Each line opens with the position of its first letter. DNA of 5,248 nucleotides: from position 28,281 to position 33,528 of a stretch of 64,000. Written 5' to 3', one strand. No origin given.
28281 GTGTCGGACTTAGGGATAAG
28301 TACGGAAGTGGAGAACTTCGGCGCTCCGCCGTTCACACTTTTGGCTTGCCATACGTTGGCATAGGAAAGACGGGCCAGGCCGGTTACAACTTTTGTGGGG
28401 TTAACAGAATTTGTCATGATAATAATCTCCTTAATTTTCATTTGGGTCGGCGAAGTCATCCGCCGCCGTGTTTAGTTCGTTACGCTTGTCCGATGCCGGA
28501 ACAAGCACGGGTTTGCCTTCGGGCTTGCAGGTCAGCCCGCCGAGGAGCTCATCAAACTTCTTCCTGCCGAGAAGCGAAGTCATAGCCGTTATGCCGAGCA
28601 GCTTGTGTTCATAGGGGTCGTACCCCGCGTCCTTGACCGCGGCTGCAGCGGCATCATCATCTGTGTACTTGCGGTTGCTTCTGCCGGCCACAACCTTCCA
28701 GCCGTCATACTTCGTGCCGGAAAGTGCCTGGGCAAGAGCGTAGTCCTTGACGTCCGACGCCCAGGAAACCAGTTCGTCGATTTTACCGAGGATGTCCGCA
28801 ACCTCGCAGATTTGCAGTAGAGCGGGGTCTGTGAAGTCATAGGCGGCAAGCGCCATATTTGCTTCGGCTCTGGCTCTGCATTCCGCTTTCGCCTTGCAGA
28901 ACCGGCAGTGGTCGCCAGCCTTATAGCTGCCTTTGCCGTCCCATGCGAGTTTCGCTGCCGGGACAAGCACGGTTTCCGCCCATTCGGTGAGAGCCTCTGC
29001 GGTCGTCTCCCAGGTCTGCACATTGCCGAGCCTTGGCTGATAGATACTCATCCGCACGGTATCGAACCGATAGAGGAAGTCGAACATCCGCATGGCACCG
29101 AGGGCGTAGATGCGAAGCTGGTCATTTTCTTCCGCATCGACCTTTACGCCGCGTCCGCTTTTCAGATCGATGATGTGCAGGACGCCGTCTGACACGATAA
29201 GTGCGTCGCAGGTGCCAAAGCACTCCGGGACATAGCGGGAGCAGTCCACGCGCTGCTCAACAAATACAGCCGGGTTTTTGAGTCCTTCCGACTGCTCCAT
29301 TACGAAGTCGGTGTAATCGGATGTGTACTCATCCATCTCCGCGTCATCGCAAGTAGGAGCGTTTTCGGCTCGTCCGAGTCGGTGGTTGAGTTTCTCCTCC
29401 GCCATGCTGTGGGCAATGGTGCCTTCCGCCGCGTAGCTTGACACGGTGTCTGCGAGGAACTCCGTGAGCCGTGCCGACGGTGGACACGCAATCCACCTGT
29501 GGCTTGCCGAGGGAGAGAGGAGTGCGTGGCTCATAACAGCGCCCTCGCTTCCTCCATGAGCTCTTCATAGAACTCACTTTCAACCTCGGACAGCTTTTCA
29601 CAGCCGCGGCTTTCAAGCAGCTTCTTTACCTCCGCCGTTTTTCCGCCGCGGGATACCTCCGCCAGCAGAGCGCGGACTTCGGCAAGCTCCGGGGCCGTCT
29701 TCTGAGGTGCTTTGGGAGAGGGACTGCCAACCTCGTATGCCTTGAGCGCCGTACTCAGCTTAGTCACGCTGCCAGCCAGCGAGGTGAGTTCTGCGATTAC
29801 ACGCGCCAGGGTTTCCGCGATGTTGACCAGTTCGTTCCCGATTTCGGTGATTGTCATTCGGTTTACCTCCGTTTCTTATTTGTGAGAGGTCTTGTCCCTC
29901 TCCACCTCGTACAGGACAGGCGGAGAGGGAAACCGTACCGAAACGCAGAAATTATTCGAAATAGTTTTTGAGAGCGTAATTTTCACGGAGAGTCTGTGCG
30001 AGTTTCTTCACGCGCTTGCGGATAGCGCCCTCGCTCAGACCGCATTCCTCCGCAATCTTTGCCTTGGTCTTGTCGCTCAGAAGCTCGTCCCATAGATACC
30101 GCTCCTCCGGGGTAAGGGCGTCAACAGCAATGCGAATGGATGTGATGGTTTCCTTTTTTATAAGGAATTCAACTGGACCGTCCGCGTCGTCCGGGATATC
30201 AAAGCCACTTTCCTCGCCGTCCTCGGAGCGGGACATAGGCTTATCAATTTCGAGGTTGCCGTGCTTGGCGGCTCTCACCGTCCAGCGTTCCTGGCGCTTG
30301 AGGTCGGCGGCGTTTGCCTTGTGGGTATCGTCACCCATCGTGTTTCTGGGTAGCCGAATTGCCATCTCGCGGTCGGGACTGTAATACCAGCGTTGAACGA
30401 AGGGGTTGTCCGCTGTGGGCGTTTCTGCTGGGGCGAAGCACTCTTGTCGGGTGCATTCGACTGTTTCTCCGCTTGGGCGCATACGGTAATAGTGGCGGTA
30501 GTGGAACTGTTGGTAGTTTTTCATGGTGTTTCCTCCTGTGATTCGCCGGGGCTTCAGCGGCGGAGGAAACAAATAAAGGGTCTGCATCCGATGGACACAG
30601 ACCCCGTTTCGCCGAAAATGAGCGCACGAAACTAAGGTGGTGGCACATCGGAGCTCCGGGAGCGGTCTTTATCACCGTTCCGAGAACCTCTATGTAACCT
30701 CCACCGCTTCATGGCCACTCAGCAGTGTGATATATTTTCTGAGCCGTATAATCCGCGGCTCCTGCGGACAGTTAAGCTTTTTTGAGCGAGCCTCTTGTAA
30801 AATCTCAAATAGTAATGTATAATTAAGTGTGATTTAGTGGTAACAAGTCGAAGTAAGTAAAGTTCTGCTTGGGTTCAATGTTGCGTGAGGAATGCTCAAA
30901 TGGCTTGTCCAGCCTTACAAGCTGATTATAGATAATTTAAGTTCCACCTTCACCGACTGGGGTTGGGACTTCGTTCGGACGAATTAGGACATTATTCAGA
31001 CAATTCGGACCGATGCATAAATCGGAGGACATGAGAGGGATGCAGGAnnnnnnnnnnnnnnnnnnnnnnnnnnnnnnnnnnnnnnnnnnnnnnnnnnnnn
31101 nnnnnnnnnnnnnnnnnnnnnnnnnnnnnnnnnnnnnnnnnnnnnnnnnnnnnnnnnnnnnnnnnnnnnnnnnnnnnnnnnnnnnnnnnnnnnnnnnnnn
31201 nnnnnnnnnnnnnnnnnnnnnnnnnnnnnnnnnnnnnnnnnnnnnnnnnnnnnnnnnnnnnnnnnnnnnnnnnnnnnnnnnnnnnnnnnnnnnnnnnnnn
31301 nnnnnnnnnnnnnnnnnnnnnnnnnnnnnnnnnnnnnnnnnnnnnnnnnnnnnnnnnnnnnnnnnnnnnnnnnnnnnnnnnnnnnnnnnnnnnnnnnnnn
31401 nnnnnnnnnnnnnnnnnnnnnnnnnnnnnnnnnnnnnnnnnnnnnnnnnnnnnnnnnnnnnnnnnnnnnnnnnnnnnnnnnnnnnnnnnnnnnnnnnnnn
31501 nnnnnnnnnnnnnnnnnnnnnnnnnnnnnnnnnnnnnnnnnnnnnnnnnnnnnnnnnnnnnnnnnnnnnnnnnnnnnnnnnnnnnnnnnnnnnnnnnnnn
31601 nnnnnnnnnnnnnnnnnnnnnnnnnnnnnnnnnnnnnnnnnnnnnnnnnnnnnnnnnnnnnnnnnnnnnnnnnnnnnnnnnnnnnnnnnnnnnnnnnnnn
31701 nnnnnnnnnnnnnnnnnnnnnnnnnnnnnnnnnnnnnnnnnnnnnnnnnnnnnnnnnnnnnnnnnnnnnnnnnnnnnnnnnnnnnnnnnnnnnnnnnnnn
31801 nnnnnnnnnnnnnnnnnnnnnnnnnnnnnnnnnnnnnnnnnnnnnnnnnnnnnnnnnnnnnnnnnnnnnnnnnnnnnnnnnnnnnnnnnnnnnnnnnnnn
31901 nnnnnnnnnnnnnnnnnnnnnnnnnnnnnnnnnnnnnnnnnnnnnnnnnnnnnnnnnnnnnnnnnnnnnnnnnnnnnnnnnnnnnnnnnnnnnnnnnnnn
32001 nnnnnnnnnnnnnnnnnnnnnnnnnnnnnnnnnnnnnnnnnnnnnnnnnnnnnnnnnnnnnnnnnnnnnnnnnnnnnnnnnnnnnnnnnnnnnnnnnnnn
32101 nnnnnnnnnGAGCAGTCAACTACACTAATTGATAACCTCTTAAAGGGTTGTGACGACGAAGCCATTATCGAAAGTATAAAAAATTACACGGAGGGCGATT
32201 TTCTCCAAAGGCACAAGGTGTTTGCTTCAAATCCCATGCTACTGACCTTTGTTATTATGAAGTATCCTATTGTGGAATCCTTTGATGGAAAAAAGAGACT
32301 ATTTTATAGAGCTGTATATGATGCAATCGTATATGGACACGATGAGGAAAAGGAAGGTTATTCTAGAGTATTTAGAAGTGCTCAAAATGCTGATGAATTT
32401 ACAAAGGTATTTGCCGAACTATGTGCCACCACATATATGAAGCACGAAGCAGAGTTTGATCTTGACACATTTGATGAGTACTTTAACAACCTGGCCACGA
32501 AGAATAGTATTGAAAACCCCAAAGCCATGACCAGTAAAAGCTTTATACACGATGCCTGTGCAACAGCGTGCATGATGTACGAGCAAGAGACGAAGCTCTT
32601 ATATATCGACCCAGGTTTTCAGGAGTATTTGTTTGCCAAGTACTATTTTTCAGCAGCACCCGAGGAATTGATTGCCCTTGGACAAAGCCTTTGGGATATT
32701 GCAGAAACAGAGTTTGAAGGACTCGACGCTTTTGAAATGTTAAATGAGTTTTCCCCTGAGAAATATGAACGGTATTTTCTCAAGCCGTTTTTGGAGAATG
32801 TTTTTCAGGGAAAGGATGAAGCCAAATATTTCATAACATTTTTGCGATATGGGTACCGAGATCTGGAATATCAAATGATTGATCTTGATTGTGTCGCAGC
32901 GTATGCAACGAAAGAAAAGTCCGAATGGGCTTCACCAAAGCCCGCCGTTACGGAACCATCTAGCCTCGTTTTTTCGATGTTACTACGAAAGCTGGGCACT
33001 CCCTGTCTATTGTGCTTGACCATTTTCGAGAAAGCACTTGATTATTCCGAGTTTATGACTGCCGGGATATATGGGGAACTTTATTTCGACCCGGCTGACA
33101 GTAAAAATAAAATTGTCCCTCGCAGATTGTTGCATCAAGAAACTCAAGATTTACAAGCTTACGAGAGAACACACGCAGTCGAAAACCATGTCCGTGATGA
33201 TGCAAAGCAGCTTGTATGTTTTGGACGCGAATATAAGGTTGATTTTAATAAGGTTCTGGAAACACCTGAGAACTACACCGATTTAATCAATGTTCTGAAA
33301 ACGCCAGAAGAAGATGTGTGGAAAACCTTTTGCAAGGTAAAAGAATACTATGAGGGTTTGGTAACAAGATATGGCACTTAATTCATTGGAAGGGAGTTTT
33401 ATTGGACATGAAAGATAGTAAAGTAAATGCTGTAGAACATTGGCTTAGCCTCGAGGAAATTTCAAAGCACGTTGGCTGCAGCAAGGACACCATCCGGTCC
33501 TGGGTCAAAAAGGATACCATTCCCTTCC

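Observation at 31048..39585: NACHT gene is co-directional with, and 20 bp upstream of, a translationally coupled HTH-hsdM-hsdS-hsdR operon: possible guard/back-up layer for Type I R-M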

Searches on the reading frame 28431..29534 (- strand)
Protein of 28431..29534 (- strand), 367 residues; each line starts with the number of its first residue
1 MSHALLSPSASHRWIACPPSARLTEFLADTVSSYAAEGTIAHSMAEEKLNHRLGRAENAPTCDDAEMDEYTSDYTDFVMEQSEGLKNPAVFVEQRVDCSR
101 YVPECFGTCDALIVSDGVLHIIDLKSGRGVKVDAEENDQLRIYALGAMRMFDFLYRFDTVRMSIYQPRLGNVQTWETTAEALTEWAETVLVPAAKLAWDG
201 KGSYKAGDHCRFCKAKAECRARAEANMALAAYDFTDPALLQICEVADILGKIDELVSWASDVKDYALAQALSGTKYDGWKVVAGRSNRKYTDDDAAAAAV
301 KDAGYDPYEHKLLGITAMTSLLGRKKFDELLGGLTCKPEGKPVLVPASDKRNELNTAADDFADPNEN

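Call 7: search_protein_families(library=pfam, proteins=[window:28431-29534:-], max_evalue=0.001)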
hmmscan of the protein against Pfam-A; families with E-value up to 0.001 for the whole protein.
window:28431-29534:- (367 aa): 2 families
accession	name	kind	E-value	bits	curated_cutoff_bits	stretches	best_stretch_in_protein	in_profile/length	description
PF10926.14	DUF2800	-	1.2e-143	479.2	21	1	3-352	1-368/368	Protein of unknown function (DUF2800)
PF12705.13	PDDEXK_1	-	6.6e-10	39.8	22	1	6-220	2-247/247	PD-(D/E)XK nuclease superfamily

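Call 104: find_related_loci(query=A5, collection=viral_contigs, flank=10000)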
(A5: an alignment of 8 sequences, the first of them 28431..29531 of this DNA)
Query A5 (366 aa) in viral_contigs; peptide patterns used: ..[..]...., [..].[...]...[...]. (x = any residue, [..] = any of these).
600 stretches matched a pattern (row limit reached: there are more); 563 encode a relative of the query (tblastn E <= 1e-3); the best 80 are kept; 80 distinct loci.
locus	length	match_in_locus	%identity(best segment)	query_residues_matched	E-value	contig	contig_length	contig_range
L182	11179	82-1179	93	1-366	0e+0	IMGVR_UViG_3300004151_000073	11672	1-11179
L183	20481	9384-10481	88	1-366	0e+0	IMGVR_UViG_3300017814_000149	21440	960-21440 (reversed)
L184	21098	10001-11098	94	1-366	0e+0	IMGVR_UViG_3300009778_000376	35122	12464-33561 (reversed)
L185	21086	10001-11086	67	1-362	2e-165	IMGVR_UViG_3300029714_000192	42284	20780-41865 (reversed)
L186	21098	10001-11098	94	1-366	0e+0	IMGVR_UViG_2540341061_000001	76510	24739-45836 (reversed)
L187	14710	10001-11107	59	2-362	2e-137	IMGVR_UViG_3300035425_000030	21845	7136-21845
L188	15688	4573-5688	56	1-364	5e-137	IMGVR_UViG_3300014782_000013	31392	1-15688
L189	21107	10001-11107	59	2-362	2e-136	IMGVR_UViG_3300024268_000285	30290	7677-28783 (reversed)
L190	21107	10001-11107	59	2-362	1e-136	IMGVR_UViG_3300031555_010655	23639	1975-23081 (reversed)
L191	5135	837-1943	58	2-362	1e-137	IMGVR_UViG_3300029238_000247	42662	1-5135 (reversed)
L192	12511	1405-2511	59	2-362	2e-136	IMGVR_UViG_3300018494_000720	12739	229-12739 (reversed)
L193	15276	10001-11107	56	2-362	4e-136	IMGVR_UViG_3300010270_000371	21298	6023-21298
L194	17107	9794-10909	56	1-364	5e-136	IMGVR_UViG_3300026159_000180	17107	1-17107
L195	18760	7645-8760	56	1-364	4e-136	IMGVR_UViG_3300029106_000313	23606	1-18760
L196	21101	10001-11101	58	2-360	8e-136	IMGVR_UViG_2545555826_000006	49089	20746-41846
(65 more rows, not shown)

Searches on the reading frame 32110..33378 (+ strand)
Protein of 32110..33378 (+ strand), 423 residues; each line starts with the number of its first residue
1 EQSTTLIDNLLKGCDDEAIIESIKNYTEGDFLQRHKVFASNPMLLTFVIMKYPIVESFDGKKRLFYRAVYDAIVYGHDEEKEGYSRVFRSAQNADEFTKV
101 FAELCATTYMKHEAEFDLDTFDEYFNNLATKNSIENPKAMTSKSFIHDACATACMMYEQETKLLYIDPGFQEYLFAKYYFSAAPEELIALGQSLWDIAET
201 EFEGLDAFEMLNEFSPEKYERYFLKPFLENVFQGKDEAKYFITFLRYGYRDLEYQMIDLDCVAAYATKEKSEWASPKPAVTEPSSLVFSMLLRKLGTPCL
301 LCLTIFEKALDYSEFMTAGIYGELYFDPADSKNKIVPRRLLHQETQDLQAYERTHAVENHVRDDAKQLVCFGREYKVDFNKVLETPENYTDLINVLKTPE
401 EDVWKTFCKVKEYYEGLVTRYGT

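Call 31: search_protein_families(library=pfam, proteins=[window:32110-33378:+], max_evalue=10)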
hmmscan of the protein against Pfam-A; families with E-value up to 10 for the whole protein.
seq(423 aa): 1 family
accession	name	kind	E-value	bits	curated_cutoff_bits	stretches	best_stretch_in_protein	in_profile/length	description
PF22720.1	SNaCT14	-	3.6e-05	24.6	27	1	214-417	3-171/186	Short NACHT-associated C-Terminal domain, family 14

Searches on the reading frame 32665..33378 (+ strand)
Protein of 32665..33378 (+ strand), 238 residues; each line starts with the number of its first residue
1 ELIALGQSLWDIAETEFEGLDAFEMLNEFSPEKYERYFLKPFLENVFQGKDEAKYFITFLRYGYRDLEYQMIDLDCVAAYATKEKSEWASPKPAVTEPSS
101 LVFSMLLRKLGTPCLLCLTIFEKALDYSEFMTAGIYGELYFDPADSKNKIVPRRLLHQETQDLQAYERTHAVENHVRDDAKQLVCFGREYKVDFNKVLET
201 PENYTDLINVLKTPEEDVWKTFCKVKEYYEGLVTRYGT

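Call 88: predict_structure(alignment_id=A3)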
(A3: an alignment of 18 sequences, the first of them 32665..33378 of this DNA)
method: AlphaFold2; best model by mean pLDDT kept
length: 238 residues; sequences in the alignment: 18
mean_pLDDT: 91.5   pTM: 0.82
mean pLDDT of the five models: 91.5, 91.4, 91.2, 91.0, 90.0
residues with pLDDT >= 90: 186; 70-90: 49; 50-70: 3; < 50: 0
segments of 3 or more residues with pLDDT < 50: none
pLDDT, mean of each block of 10 residues (from residue 1): 90 89 90 93 91 93 92 93 94 89 93 82 81 96 94 94 92 94 94 95 92 90 95 89
secondary structure, 60 per line:
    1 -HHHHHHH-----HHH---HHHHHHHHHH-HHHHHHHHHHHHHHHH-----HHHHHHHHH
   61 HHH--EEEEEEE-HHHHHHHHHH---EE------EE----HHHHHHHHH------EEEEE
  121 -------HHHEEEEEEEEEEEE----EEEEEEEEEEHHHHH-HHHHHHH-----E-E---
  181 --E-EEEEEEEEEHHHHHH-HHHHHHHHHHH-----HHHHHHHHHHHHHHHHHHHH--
elements in order: H2-8 H20-29 H31-46 H52-63 E66-72 H74-83 H101-109 E116-120 E131-142 E147-156 H157-161 H163-169 E185-193 H194-199 H201-211 H217-236

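Call 90: fold_search(model_id=the predicted structure, library=pdb)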
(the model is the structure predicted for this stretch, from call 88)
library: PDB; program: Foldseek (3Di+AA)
matches with E <= 10: 272; with E <= 0.001: 0
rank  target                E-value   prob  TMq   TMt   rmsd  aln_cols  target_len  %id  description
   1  7ztb_A                4.0e-01  0.08  0.16  0.12  19.8       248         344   10  Structure of the Salmonella tRNA pyrophosphokinase CapRel (released 2022-11-23)
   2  5wru_D                4.2e-01  0.03  0.10  0.08  19.1       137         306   13  Crystal structure of type I inorganic pyrophosphatase from P falciparum (released 2017-10-11)
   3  8t6o_A                4.7e-01  0.06  0.17  0.05  22.3       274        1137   10  SpRY-Cas9:gRNA complex targeting TAC PAM DNA with 0 bp R-loop (released 2024-05-01)
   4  5wru_E                5.7e-01  0.02  0.10  0.08  20.7       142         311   12  Crystal structure of type I inorganic pyrophosphatase from P falciparum (released 2017-10-11)
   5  2b0v                  6.4e-01  0.03  0.10  0.15  17.6       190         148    6  NUDIX hydrolase from Nitrosomonas europaea. (released 2005-09-27)
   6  2w7o_A                6.8e-01  0.03  0.11  0.08  16.3       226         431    8  Structure and Activity of Bypass Synthesis by Human DNA Polymerase Kappa Opposite the 7,8-Dihydro-8-oxodeoxyguanosine  (released 2009-06-16)
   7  6dt4_B                7.6e-01  0.06  0.12  0.14  16.8       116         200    9  1.8 Angstrom Resolution Crystal Structure of cAMP-Regulatory Protein from Yersinia pestis in Complex with cAMP (released 2018-06-27)
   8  3pzp_B                8.6e-01  0.02  0.11  0.08  16.6       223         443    8  Human DNA polymerase kappa extending opposite a cis-syn thymine dimer (released 2011-12-28)
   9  7ff9_D                9.1e-01  0.05  0.12  0.14  17.4       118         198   12  Pseudomonas aeruginosa Virulence Factor Regulator with cAMP ligand and Cl(triethylphosphine)gold(I) (released 2022-07-27)
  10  9erv_A                1.1e+00  0.03  0.14  0.11  19.5       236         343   10  Structure of Salmonella CapRel bound to Bas11 Gp54 (released 2024-11-06)
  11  7lby_B                1.2e+00  0.06  0.12  0.06  13.7       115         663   14  Bacterial cellulose synthase BcsB with polyalanine BcsA model (released 2021-03-24)
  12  9cgu_A                1.2e+00  0.03  0.17  0.06  20.3       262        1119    9  Cas9 ternary complex, 14-nt sgRNA, State II (kinked) (released 2024-12-04)
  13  4oo8_A                1.2e+00  0.02  0.13  0.04  26.8       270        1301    7  Crystal structure of Streptococcus pyogenes Cas9 in complex with guide RNA and target DNA (released 2014-02-26)
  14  5tuo_A                1.2e+00  0.01  0.09  0.10  14.4       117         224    8  Crystal structure of the complex of Helicobacter pylori alpha-carbonic anhydrase with 5-amino-1,3,4-thiadiazole-2-sulf (released 2017-09-13)
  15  7ztb_B                1.5e+00  0.03  0.15  0.12  18.5       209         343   10  Structure of the Salmonella tRNA pyrophosphokinase CapRel (released 2022-11-23)
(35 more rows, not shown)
